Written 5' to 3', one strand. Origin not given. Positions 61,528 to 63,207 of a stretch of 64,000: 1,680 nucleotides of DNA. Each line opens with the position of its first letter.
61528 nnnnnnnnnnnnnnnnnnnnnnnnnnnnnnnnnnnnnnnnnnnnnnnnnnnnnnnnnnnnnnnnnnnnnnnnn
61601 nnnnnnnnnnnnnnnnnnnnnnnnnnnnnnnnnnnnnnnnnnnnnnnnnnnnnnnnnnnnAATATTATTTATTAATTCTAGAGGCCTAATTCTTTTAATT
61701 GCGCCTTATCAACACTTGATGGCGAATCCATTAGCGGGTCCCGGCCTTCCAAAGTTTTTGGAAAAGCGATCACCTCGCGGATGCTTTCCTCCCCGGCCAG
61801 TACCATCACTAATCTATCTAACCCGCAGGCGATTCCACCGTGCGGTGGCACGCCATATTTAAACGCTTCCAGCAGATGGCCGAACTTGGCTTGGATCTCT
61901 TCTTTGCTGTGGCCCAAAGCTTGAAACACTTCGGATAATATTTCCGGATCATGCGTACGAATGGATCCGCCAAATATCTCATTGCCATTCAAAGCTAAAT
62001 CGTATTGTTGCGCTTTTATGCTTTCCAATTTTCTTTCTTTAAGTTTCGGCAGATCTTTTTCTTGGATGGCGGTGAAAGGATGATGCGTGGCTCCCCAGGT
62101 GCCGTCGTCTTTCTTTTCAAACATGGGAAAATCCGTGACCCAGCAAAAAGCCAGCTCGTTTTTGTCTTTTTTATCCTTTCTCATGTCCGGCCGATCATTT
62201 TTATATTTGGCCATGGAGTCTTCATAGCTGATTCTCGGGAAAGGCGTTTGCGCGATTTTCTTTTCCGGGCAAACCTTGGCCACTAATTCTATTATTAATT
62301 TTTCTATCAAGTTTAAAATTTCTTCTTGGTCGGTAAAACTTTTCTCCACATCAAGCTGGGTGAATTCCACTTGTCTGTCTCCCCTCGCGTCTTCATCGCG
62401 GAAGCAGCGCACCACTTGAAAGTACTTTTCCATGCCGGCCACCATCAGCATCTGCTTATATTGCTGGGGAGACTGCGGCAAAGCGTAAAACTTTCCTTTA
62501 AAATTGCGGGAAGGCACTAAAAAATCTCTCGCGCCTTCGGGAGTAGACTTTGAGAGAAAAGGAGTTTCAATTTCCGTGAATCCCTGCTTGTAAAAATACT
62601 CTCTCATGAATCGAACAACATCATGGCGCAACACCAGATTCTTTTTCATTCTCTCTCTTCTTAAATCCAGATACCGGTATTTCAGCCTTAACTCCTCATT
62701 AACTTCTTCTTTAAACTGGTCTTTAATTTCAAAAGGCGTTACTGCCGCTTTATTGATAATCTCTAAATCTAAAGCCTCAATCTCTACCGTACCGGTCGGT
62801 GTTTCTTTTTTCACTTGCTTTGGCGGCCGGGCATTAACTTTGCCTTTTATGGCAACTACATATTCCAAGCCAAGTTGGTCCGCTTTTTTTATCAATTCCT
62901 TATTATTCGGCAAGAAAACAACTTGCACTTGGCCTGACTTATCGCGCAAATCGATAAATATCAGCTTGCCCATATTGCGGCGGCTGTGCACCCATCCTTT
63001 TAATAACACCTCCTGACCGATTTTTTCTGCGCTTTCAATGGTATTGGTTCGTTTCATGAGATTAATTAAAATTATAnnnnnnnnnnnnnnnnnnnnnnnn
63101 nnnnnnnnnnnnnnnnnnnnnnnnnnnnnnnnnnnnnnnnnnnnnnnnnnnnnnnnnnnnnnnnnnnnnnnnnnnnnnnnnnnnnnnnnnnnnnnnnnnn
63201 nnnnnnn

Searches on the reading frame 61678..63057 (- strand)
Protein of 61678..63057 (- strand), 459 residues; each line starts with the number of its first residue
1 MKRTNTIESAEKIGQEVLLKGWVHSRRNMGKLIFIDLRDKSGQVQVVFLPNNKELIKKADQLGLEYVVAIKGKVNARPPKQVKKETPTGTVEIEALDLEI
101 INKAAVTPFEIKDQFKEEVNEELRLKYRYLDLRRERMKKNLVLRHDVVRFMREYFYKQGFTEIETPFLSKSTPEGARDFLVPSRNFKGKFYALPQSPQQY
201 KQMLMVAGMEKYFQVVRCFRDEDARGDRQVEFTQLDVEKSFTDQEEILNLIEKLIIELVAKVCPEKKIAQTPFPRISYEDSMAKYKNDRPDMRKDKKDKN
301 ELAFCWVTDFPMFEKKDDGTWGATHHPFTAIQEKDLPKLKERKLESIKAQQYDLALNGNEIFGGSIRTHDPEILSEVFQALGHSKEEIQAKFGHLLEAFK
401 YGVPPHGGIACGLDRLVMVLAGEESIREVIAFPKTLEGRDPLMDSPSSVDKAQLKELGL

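Call 91: search_protein_families(library=pfam, proteins=[window:61678-63057:-], max_evalue=0.001)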
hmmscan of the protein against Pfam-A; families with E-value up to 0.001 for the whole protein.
window:61678-63057:- (459 aa): 2 families
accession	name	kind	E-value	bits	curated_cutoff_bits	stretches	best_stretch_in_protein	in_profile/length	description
PF00152.25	tRNA-synt_2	-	2.6e-119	398.3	25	1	120-435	1-307/308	tRNA synthetases class II (D, K and N)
PF01336.31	tRNA_anti-codon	-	2e-18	66.5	27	1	17-101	1-75/75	OB-fold nucleic acid binding domain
